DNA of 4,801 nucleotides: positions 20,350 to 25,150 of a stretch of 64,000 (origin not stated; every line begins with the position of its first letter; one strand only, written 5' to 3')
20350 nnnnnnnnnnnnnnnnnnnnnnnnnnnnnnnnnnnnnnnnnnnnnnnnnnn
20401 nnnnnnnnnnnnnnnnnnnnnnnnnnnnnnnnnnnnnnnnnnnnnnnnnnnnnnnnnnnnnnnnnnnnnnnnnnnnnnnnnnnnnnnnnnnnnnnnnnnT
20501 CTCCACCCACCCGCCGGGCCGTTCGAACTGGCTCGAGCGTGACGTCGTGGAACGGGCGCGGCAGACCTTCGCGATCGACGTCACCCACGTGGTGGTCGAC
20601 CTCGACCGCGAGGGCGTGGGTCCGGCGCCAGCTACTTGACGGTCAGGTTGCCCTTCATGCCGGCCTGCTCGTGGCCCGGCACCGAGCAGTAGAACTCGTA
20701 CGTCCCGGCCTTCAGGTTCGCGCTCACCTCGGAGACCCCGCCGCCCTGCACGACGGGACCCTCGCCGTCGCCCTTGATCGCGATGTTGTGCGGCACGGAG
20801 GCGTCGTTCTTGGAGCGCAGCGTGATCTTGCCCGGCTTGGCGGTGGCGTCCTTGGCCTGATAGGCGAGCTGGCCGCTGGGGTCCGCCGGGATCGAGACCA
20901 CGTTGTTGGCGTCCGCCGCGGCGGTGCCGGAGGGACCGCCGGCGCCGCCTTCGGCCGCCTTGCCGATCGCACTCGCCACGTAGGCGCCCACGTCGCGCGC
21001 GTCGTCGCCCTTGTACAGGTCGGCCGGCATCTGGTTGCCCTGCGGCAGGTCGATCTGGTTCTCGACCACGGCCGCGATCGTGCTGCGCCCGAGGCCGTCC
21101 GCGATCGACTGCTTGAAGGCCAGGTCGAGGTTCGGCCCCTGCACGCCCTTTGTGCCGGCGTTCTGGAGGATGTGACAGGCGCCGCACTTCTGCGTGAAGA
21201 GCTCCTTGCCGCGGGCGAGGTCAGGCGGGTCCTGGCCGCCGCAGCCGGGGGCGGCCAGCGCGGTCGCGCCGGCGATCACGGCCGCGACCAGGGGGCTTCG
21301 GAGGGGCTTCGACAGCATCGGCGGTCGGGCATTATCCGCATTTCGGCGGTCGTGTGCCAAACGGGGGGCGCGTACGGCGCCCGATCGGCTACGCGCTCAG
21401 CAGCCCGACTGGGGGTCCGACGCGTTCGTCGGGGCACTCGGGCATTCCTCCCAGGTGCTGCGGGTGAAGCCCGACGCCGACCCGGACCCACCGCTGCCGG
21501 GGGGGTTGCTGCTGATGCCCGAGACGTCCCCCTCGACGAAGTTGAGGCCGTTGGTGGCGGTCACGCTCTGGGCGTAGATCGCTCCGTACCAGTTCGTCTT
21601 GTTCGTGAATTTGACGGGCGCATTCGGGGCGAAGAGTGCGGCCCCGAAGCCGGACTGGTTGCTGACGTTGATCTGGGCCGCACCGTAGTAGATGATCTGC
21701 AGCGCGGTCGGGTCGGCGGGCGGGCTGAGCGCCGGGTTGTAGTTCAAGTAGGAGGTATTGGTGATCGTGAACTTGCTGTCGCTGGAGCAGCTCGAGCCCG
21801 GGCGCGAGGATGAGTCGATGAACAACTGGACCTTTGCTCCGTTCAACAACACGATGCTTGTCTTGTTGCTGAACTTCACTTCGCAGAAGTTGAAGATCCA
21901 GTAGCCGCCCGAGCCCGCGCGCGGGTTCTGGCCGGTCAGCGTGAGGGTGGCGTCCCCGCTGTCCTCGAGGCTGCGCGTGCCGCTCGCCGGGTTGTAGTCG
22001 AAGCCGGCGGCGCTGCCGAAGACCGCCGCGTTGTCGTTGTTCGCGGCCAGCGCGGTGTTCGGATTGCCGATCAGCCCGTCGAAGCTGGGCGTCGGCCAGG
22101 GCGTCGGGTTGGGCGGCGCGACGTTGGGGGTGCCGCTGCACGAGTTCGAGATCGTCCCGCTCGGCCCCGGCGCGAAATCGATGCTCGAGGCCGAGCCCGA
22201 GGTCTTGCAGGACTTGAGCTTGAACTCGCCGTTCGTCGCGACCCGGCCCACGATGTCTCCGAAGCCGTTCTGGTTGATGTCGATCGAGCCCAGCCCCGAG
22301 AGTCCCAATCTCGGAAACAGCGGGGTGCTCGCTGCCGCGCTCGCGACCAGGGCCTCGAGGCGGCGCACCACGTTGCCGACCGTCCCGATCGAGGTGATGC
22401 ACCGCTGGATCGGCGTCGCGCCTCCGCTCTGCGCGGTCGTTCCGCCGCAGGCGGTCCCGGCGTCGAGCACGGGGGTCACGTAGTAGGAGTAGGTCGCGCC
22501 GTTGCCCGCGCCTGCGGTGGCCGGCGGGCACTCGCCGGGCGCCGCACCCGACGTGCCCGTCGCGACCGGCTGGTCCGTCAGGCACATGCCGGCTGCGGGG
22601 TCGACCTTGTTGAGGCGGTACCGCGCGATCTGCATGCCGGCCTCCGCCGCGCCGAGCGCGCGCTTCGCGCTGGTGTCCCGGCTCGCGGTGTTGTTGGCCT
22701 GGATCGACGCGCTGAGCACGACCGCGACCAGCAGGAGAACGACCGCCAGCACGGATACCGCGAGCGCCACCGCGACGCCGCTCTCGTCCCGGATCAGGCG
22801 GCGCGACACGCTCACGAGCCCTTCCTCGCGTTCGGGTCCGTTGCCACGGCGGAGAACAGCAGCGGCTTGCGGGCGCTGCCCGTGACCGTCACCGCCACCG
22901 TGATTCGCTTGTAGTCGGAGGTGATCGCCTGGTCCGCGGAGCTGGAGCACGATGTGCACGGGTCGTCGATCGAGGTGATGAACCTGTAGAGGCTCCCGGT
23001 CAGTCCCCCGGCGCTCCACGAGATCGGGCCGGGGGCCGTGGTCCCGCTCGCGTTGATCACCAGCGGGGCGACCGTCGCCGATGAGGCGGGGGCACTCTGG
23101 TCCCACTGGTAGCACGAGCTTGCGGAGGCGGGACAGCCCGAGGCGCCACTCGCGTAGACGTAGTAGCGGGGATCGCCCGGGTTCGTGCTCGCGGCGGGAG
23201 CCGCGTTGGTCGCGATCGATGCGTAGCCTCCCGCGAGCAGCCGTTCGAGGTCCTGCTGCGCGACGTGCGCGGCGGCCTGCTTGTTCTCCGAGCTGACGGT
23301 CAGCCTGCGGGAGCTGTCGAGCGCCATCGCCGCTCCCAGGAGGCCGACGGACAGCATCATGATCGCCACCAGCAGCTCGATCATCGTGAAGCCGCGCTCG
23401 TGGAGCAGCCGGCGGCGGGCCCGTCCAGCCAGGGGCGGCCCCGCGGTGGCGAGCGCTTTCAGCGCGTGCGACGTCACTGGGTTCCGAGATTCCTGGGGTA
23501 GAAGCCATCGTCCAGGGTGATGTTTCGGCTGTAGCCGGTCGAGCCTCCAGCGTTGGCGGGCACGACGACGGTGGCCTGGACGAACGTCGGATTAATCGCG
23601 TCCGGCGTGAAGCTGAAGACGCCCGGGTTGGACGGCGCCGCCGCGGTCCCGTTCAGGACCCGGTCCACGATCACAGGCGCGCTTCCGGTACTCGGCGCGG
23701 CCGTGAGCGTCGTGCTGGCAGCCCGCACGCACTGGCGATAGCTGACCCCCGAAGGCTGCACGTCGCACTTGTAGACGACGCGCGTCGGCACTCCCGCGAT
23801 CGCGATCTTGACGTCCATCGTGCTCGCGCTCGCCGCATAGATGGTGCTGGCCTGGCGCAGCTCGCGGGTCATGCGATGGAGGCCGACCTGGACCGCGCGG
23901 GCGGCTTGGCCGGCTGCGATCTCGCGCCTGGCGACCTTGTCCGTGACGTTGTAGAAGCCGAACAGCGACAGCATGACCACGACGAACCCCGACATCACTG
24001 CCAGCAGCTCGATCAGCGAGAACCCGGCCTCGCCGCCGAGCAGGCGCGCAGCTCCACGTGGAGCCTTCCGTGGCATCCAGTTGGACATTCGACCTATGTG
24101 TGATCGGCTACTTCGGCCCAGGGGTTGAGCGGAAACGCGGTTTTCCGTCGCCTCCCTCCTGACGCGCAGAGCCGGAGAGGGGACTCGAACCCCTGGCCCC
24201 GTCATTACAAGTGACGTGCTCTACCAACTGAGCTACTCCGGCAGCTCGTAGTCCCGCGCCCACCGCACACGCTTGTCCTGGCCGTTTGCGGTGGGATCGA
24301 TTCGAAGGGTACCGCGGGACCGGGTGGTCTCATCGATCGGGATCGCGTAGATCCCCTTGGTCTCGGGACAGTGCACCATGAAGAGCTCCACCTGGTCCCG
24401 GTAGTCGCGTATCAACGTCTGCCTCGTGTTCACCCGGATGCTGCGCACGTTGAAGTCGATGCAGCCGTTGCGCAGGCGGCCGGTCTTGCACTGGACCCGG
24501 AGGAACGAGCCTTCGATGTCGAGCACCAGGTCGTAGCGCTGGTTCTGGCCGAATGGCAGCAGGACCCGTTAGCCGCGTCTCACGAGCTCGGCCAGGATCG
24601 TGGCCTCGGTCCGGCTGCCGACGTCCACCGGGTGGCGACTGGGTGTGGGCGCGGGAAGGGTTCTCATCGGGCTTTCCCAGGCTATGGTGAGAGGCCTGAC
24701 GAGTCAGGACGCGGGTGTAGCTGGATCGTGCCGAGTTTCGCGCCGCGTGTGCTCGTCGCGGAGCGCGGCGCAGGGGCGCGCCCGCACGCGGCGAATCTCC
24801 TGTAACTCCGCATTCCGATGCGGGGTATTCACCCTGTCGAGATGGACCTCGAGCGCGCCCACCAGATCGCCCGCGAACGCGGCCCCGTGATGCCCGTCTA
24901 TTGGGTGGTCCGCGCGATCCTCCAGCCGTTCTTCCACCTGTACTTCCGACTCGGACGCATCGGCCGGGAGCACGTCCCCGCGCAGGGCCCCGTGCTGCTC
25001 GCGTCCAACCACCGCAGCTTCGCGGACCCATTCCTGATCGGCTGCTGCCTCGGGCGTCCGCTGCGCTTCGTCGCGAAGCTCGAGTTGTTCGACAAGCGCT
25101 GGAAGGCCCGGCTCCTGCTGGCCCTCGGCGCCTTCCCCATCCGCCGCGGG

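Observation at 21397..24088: Orphan three-gene pseudopilin cassette next to tRNA-Thr, with no pilus assembly machinery nearby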

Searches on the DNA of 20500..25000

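Call 78: search_rna_families(source=window, start=20500, end=25000, threshold=evalue, max_evalue=1)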
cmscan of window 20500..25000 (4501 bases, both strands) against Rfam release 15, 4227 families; matches with E-value up to 1: 2.
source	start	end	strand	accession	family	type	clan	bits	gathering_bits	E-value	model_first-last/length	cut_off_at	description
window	24170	24242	-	RF00005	tRNA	Gene; tRNA;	CL00001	72.9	29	3.5e-15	1-71/71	no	tRNA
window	24171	24242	-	RF01684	mascRNA-menRNA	Gene;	-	20.6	42.5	0.99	1-56/56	no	MALAT1-associated small cytoplasmic RNA/MEN beta RNA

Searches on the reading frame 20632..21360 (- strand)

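Call 6: search_protein_families(library=pfam, proteins=[window:20632-21360:-], max_evalue=1)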
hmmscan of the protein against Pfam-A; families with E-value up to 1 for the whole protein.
window:20632-21360:- (242 aa): 7 families
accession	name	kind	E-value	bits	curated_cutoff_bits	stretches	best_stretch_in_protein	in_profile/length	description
PF00127.26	Copper-bind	-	1.9e-09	38.3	21.2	1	162-242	9-99/99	Copper binding proteins, plastocyanin/azurin family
PF00034.26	Cytochrom_C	-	1.2e-07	33.4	21.3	1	49-130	2-88/90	Cytochrome c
PF13442.11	Cytochrome_CBB3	-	6e-06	26.9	27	1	47-128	2-68/68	Cytochrome C oxidase, cbb3-type, subunit III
PF13473.12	Cupredoxin_1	-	1.1e-05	25.8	27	1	166-241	31-104/104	Cupredoxin-like domain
PF06525.17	SoxE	-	0.00044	20.2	21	1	203-241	100-138/149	Sulfocyanin (SoxE) domain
PF14495.11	Cytochrom_C550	-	0.0045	17.1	27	1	47-100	25-74/136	Cytochrome c-550 domain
PF02167.20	Cytochrom_C1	-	0.13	12.4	22.8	1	44-86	11-53/219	Cytochrome C1 family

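Call 7: search_protein_families(library=ncbifam, proteins=[window:20632-21360:-], max_evalue=1)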
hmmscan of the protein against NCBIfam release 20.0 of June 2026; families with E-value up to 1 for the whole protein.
window:20632-21360:- (242 aa): 18 families
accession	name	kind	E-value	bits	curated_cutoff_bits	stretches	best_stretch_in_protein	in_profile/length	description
TIGR02656.1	cyanin_plasto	equivalog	1.1e-07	32.1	87.85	1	162-242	9-99/99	plastocyanin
NF051440.1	CuResCopIPSEAE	equivalog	2.4e-06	27.5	280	1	201-242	137-179/180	copper-resistant cuproprotein CopI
NF052248.1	SorU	equivalog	1.3e-05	25.3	100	1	51-79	1-33/72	SorU family sulfite dehydrogenase c-type cytochrome subunit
TIGR00782.1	ccoP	equivalog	1.8e-05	24.2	179.95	2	42-81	197-236/285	cytochrome-c oxidase, cbb3-type subunit III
NF045774.1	cytochro_C551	exception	2.2e-05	24.3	118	1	47-130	38-108/110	cytochrome c551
TIGR02603.1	CxxCH_TIGR02603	domain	3.3e-05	23.9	68.15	1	46-80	1-33/134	putative heme-binding domain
NF050122.1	bc1_QcrC_actin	exception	0.00058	19.3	200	1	45-138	134-231/253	cytochrome bc1 complex diheme cytochrome c subunit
NF045773.1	cytochro_C550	exception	0.00081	19.3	125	1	49-129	50-117/118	cytochrome c550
TIGR03046.1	PS_II_psbV2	equivalog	0.0016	18.1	148.35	1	45-102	54-107/157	photosystem II cytochrome PsbV2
TIGR02695.1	azurin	equivalog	0.0026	18.1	105.1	1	184-240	73-124/125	azurin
NF011054.0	PRK14486.1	equivalog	0.0029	17.2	447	1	46-88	213-248/294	putative bifunctional cbb3-type cytochrome c oxidase subunit II/cytochrome c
TIGR03095.1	rusti_cyanin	equivalog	0.0032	17.7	146.7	1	217-242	123-148/148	rusticyanin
NF045930.1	Cytc6PetJCyano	equivalog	0.0094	15.9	135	1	47-128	27-102/110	cytochrome c6 PetJ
TIGR04485.1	thiosulf_SoxX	equivalog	0.0095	16.6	61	1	58-116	4-59/78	sulfur oxidation c-type cytochrome SoxX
NF041757.1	EfeO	equivalog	0.01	15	270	1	166-242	27-107/359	iron uptake system protein EfeO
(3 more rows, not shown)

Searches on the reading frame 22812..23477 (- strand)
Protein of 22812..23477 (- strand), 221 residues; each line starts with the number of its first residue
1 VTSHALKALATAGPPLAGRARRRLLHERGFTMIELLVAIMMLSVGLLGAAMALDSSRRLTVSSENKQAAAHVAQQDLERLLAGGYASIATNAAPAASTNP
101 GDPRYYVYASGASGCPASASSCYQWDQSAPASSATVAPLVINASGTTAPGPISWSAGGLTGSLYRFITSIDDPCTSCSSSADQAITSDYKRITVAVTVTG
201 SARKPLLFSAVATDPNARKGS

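Call 6: search_protein_families(library=pfam, proteins=[window:22812-23477:-], max_evalue=1)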
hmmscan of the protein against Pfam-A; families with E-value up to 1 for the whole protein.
window:22812-23477:- (221 aa): 1 family
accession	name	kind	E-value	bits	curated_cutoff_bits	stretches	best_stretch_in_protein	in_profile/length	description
PF07963.17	N_methyl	-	2.7e-06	27.1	21.2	1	26-49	3-26/27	Prokaryotic N-terminal methylation motif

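Call 7: search_protein_families(library=ncbifam, proteins=[window:22812-23477:-], max_evalue=1)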
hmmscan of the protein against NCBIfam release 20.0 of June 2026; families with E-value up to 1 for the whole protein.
window:22812-23477:- (221 aa): 19 families
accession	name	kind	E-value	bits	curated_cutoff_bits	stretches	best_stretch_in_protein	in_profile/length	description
TIGR02523.1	type_IV_pilV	equivalog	5.5e-13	49.6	52.2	1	28-122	2-91/139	type IV pilus modification protein PilV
TIGR02532.1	IV_pilin_GFxxxE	domain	5.1e-06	26.1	16.3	1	28-50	2-24/24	prepilin-type N-terminal cleavage/methylation domain-containing protein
NF007848.0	PRK10557.1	equivalog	0.00068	19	120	1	24-75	7-58/192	prepilin peptidase-dependent protein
NF041002.1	pilin_ComGF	equivalog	0.00092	19.4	80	1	27-86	1-61/139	competence type IV pilus minor pilin ComGF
TIGR01708.2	typeII_sec_gspH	equivalog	0.0011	19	80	1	27-69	1-46/169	type II secretion system minor pseudopilin GspH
NF038342.1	FACL_FadD6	exception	0.0034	15.8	975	1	39-127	128-215/584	long-chain-acyl-CoA synthetase FadD6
NF007800.0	PRK10506.1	equivalog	0.0037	17.1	158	1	25-46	6-27/163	prepilin peptidase-dependent protein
TIGR01707.1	gspI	equivalog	0.0059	17.1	44.35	1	29-83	1-55/101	type II secretion system minor pseudopilin GspI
NF041013.1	T4P_ComGE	equivalog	0.0088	16.1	49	1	28-79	4-55/83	competence type IV pilus minor pilin ComGE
NF006453.0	PRK08808.1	equivalog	0.01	14.9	295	1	28-64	7-43/211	type II secretion system protein J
NF047828.1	T3SSXpsI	equivalog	0.03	14.3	150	1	28-77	2-51/132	type II secretion system protein XpsI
NF047818.1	LIC11996_lipo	equivalog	0.035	13.2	350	1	116-196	173-252/422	LIC11996 family lipoprotein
NF038304.1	EPS_HpsC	equivalog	0.039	13.5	200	1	26-78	19-78/318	hormogonium polysaccharide secretion pseudopilin HpsC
TIGR01710.1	typeII_sec_gspG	equivalog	0.049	13.7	88.85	1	28-80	1-45/134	type II secretion system major pseudopilin GspG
NF006134.1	PRK08279.1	equivalog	0.059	11.9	625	1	56-121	166-229/605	long-chain-acyl-CoA synthetase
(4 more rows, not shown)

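Call 66: search_solved_structures(query=A7, max_evalue=10)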
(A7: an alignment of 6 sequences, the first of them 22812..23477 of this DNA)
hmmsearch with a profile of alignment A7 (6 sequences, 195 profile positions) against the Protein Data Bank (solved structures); distinct sequences matched with E-value up to 10: 6.
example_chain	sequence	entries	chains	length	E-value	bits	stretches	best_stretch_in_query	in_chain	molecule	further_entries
9egp_A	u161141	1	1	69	0.00032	23.4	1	2-47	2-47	Geopilin domain 1 protein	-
7tgg_A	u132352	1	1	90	0.0026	20.5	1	3-45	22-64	Geopilin domain 1 protein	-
9lab_B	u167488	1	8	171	0.021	17.5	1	6-33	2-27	MSHA major pilin subunit MshA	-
9laa_A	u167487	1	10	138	0.034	16.8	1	6-45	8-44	Type IV pilin protein PilA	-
1oqw_A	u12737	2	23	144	0.42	13.3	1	11-67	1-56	Fimbrial protein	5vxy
2m7g_A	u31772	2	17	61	0.57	12.8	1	11-45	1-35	Geopilin domain 1 protein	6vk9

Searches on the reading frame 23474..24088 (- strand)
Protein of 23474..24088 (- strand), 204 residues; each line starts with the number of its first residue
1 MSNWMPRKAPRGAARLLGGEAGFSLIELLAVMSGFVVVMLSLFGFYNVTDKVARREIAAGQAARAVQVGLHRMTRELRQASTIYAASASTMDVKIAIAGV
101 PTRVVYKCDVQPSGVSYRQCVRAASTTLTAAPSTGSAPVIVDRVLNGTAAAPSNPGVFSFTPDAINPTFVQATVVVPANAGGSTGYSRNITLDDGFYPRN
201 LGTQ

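Call 6: search_protein_families(library=pfam, proteins=[window:23474-24088:-], max_evalue=1)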
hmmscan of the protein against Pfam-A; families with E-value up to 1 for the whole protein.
window:23474-24088:- (204 aa): 1 family
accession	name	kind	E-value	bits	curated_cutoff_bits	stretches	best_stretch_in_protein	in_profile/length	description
PF07963.17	N_methyl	-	0.039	14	21.2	1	20-33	4-17/27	Prokaryotic N-terminal methylation motif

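Call 7: search_protein_families(library=ncbifam, proteins=[window:23474-24088:-], max_evalue=1)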
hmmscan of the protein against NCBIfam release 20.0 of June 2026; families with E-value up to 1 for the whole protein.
window:23474-24088:- (204 aa): 6 families
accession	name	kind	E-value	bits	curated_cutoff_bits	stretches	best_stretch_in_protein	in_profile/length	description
NF038304.1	EPS_HpsC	equivalog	0.00022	20.9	200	1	20-90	20-90/318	hormogonium polysaccharide secretion pseudopilin HpsC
TIGR02599.1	TIGR02599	subfamily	0.0013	18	256.5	1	22-103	1-84/361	Verru_Chthon cassette protein C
TIGR02532.1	IV_pilin_GFxxxE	domain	0.0068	16.2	16.3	1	21-33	2-14/24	prepilin-type N-terminal cleavage/methylation domain-containing protein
NF007800.0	PRK10506.1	equivalog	0.044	13.6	158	1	20-51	8-37/163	prepilin peptidase-dependent protein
NF041002.1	pilin_ComGF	equivalog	0.12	12.5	80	1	20-82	1-61/139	competence type IV pilus minor pilin ComGF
TIGR01711.1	gspJ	equivalog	0.12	12.2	64.85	1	21-81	1-61/192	type II secretion system minor pseudopilin GspJ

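Call 65: search_solved_structures(query=A6, max_evalue=10)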
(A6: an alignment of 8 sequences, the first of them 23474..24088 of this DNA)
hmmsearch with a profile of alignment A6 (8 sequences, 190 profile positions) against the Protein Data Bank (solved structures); distinct sequences matched with E-value up to 10: 7.
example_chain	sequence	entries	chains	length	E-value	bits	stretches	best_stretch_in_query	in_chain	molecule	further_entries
7tgg_A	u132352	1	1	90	0.0023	20.9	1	5-58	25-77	Geopilin domain 1 protein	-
9egp_A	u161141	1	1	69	0.028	17.4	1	5-30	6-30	Geopilin domain 1 protein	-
5g23_A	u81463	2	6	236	0.049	16.6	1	8-64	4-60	TYPE-IV LIKE PILIN TTHA1219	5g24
2m7g_A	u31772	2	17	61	0.11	15.5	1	10-58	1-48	Geopilin domain 1 protein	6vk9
9pnu_C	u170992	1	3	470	0.57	13.1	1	26-137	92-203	459C-OPT probe RnS DS-SOSIP gp120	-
3brp_A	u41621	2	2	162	0.58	13.1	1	112-160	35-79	C-phycocyanin alpha chain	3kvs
1phn_A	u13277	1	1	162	0.58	13.1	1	113-160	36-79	PHYCOCYANIN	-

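Call 97: predict_structure(protein=window:23474-24088:-)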
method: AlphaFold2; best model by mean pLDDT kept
length: 204 residues; sequences in the alignment: 1
mean_pLDDT: 46.8   pTM: 0.30
mean pLDDT of the five models: 46.8, 44.6, 44.6, 44.4, 43.7
residues with pLDDT >= 90: 0; 70-90: 24; 50-70: 37; < 50: 143
segments of 3 or more residues with pLDDT < 50: 18-20, 52-60, 62-66, 80-118, 123-125, 127-204
pLDDT, mean of each block of 10 residues (from residue 1): 61 50 73 87 71 44 49 53 39 39 39 44 48 34 28 32 35 40 41 37 29
secondary structure, 60 per line:
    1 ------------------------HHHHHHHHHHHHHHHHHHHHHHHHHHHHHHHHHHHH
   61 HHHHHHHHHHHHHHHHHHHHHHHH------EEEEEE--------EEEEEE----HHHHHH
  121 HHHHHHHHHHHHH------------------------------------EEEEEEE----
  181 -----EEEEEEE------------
elements in order: H25-84 E91-96 E105-110 H115-133 E170-176 E186-192

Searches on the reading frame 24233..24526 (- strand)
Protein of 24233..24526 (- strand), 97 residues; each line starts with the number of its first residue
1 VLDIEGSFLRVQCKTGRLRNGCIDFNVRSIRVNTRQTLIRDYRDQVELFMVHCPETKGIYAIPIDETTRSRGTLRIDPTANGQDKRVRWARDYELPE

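Call 6: search_protein_families(library=pfam, proteins=[window:24233-24526:-], max_evalue=1)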
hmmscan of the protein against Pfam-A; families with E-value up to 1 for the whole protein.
window:24233-24526:- (97 aa): 1 family
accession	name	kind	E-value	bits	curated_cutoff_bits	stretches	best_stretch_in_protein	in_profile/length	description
PF11645.14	PDDEXK_5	-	1.8e-21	77.1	26.1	1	2-95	39-137/138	PD-(D/E)XK endonuclease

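Call 7: search_protein_families(library=ncbifam, proteins=[window:24233-24526:-], max_evalue=1)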
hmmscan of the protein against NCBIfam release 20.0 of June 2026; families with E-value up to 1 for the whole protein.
window:24233-24526:- (97 aa): 0 families
